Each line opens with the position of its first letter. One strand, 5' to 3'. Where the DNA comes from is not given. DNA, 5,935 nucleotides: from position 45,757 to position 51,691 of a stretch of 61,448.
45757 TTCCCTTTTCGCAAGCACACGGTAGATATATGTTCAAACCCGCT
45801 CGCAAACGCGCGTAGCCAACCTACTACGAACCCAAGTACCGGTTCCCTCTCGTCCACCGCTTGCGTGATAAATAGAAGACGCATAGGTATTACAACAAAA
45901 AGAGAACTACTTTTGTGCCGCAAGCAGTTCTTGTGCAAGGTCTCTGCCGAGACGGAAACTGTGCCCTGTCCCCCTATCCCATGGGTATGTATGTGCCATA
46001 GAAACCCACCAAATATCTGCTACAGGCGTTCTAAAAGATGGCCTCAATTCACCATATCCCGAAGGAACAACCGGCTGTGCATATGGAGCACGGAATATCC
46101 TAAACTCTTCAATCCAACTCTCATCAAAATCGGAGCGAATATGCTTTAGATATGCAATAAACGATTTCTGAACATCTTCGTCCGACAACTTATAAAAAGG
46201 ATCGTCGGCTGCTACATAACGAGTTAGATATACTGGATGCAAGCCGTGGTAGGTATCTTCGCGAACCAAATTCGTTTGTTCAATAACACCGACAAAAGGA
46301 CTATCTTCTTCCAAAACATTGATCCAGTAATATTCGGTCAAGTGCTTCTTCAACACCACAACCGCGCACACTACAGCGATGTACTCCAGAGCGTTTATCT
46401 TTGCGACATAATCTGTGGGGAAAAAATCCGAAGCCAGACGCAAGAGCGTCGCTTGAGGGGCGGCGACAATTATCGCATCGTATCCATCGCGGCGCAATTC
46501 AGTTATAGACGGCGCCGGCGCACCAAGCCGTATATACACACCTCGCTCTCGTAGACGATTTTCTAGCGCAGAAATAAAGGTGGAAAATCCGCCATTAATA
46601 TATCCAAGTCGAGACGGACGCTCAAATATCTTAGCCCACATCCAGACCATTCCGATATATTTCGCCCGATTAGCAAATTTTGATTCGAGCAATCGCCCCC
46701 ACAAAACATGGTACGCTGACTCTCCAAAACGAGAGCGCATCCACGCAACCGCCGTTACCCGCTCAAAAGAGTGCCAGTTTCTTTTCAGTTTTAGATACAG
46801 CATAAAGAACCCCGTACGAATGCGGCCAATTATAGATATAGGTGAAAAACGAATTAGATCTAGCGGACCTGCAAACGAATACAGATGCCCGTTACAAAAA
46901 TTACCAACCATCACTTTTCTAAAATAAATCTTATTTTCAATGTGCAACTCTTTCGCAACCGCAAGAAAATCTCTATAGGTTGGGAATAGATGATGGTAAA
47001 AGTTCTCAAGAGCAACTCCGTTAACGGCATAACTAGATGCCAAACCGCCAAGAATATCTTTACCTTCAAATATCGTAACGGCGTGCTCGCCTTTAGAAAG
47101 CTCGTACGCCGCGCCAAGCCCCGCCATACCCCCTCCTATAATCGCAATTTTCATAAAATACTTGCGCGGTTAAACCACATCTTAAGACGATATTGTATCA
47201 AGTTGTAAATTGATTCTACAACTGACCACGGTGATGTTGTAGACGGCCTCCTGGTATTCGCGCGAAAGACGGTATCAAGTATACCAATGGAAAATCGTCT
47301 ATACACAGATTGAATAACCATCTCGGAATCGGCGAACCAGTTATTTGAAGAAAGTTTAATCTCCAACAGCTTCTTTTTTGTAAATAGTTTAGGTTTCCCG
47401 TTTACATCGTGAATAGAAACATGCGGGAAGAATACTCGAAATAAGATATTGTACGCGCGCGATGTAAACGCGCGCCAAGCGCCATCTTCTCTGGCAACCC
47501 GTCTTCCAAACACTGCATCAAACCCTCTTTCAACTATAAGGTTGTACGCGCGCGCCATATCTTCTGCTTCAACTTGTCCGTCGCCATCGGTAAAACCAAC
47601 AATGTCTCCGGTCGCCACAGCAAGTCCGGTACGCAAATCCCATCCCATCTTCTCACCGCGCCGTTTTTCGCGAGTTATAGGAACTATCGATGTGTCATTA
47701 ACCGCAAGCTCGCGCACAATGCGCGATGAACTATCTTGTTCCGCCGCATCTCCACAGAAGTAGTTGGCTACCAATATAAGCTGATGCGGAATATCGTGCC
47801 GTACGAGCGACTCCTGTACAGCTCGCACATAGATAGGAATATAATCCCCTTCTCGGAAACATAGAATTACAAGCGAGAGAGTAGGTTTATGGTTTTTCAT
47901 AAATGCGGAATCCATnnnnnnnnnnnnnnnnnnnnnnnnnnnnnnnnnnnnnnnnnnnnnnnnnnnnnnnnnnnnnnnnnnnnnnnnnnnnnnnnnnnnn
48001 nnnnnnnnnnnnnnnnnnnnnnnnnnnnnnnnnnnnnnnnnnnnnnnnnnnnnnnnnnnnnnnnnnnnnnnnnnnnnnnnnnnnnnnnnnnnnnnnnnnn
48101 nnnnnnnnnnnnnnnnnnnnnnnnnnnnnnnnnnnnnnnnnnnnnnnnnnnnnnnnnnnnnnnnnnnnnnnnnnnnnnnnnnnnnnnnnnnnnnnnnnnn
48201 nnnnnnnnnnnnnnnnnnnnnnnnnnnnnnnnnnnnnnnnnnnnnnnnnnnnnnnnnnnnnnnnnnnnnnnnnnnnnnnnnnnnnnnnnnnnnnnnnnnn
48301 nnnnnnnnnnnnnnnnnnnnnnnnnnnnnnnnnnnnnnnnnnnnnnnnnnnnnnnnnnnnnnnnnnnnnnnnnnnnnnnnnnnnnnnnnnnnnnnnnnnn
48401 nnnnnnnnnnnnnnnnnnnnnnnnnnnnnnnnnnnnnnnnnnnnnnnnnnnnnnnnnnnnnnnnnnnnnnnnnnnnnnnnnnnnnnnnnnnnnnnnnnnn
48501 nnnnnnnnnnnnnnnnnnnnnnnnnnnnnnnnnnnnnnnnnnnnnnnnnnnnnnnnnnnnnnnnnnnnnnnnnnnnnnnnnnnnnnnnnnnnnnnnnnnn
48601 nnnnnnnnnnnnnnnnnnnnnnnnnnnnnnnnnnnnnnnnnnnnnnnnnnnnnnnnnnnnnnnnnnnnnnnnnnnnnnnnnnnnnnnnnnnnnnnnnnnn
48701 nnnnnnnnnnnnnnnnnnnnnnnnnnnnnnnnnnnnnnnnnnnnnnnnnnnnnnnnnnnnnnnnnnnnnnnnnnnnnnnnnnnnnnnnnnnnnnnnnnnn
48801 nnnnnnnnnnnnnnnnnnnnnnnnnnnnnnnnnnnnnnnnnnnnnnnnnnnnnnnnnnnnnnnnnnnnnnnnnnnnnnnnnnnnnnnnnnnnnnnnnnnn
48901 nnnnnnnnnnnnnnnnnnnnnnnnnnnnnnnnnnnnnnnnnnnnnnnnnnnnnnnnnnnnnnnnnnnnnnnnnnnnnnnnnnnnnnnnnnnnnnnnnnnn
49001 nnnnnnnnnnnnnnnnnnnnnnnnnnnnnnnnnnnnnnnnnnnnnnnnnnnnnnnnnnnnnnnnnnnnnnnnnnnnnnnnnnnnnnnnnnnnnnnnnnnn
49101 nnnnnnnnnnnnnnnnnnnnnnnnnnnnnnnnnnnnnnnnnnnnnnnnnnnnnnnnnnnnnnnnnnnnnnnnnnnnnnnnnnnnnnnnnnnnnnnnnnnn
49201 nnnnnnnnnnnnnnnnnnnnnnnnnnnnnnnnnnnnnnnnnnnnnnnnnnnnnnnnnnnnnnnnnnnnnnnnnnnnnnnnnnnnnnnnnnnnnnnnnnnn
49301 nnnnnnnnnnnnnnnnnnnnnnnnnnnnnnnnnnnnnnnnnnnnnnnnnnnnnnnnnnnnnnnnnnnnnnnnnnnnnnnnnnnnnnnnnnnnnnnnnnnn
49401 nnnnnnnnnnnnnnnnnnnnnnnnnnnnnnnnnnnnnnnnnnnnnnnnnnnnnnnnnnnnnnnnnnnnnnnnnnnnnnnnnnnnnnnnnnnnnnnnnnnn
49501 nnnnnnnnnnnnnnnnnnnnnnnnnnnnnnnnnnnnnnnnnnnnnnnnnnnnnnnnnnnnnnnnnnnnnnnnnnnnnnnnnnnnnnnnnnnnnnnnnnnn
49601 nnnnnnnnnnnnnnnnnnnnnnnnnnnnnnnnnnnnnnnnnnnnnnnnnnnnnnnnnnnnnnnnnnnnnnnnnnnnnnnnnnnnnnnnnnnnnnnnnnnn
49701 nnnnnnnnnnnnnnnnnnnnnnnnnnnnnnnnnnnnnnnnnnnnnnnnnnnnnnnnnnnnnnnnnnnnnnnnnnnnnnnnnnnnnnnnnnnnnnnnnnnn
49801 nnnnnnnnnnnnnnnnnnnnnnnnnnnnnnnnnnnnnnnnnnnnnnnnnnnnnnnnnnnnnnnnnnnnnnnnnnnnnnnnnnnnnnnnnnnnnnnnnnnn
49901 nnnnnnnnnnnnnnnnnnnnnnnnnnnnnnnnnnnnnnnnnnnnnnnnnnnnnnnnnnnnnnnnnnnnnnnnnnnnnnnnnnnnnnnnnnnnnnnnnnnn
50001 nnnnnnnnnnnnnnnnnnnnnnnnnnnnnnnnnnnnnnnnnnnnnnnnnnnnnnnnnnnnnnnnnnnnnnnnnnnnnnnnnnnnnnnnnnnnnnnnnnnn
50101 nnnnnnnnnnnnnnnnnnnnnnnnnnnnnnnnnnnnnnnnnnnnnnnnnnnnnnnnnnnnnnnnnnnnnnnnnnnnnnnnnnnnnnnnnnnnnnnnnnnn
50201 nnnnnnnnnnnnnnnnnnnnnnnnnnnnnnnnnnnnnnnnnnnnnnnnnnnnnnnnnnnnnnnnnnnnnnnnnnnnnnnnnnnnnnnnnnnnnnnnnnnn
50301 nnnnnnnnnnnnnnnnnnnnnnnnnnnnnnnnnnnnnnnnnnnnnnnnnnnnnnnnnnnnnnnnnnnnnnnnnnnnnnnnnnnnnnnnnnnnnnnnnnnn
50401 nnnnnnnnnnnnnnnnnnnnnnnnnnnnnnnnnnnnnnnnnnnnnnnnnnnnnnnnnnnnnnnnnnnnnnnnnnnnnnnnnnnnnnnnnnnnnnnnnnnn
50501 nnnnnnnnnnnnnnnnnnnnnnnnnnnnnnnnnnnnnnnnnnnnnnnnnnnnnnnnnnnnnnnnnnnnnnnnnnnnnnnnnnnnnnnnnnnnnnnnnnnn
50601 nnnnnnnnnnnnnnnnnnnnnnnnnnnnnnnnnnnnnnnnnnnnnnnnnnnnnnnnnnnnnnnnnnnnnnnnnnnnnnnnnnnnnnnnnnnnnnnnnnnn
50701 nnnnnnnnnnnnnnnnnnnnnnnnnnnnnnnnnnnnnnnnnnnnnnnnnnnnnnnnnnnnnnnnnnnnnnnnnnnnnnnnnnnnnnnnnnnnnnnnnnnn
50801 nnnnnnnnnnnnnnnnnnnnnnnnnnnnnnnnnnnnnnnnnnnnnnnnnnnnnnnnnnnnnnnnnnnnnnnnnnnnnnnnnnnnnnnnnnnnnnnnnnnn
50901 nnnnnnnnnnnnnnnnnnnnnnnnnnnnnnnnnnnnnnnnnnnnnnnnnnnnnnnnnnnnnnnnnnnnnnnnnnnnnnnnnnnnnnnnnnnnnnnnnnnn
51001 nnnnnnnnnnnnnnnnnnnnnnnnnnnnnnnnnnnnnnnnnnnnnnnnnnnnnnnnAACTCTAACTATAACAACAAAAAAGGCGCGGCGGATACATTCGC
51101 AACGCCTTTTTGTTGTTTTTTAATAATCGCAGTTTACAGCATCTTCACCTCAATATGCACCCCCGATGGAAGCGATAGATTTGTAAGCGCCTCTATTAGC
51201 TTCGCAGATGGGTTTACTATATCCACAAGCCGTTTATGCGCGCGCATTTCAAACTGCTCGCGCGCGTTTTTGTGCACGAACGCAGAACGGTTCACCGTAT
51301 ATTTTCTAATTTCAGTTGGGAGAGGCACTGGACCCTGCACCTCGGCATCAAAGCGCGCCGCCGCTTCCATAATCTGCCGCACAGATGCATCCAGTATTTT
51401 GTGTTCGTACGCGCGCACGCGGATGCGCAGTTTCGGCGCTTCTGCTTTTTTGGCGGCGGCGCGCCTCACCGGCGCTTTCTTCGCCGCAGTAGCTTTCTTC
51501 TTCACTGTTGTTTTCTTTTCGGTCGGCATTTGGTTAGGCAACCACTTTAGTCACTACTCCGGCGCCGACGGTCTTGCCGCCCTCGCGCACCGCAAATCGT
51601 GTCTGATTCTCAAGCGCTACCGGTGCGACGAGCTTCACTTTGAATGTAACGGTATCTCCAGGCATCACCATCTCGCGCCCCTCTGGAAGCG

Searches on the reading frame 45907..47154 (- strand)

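Call 79: search_protein_families(library=pfam, proteins=[window:45907-47154:-], max_evalue=0.01)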
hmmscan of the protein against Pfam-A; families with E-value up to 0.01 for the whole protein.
window:45907-47154:- (415 aa): 9 families
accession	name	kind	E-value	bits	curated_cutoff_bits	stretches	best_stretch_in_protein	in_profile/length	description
PF01593.30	Amino_oxidase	-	3.5e-20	73.1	19.8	1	10-403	1-435/443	Flavin containing amine oxidoreductase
PF13450.12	NAD_binding_8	-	6.4e-12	46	21.9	1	5-70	1-68/68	NAD(P)-binding Rossmann-like domain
PF01266.30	DAO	-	4e-09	36.9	27.9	1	2-43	1-42/353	FAD dependent oxidoreductase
PF07992.20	Pyr_redox_2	-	9.3e-06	25.7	26.1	1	1-43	1-45/291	Pyridine nucleotide-disulphide oxidoreductase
PF12831.13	FAD_oxidored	-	5.6e-05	23.1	27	1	3-47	2-46/416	FAD dependent oxidoreductase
PF00070.33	Pyr_redox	-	0.00096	20.1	22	0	2-35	1-34/82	Pyridine nucleotide-disulphide oxidoreductase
PF00890.30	FAD_binding_2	-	0.0011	18.7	20.4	1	3-43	2-41/414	FAD binding domain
PF03486.20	HI0933_like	-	0.0012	18.8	50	1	2-36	2-36/244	HI0933-like protein Rossmann domain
PF01134.28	GIDA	-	0.0072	15.9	22.1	1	3-48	2-48/391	Glucose inhibited division protein A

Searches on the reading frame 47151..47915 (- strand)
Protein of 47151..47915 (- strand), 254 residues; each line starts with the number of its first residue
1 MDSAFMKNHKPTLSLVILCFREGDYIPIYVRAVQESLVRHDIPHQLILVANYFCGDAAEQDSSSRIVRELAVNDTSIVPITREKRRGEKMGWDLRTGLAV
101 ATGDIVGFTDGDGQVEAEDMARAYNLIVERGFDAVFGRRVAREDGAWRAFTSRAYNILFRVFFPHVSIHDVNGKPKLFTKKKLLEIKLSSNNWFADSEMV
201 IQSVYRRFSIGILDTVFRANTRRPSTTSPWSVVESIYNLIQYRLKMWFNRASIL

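Call 79: search_protein_families(library=pfam, proteins=[window:47151-47915:-], max_evalue=0.01)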
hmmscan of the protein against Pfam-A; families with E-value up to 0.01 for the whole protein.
window:47151-47915:- (254 aa): 1 family
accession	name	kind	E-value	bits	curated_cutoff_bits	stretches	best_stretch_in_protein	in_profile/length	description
PF00535.33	Glycos_transf_2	-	1.8e-11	44.7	23.3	1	14-155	1-131/168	Glycosyl transferase family 2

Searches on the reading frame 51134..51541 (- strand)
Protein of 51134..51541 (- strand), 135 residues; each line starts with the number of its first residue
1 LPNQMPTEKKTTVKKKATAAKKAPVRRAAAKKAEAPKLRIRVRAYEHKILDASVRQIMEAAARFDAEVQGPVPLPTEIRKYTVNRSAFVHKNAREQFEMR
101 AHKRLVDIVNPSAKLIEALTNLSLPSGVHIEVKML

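Call 8: search_protein_families(library=pfam, proteins=[window:51134-51541:-], max_evalue=0.01)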
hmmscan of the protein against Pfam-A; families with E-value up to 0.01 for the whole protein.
window:51134-51541:- (135 aa): 1 family
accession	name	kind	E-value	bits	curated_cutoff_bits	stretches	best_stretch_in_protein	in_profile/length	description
PF00338.27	Ribosomal_S10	-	3.2e-32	111.1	21.2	1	39-133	1-98/98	Ribosomal protein S10p/S20e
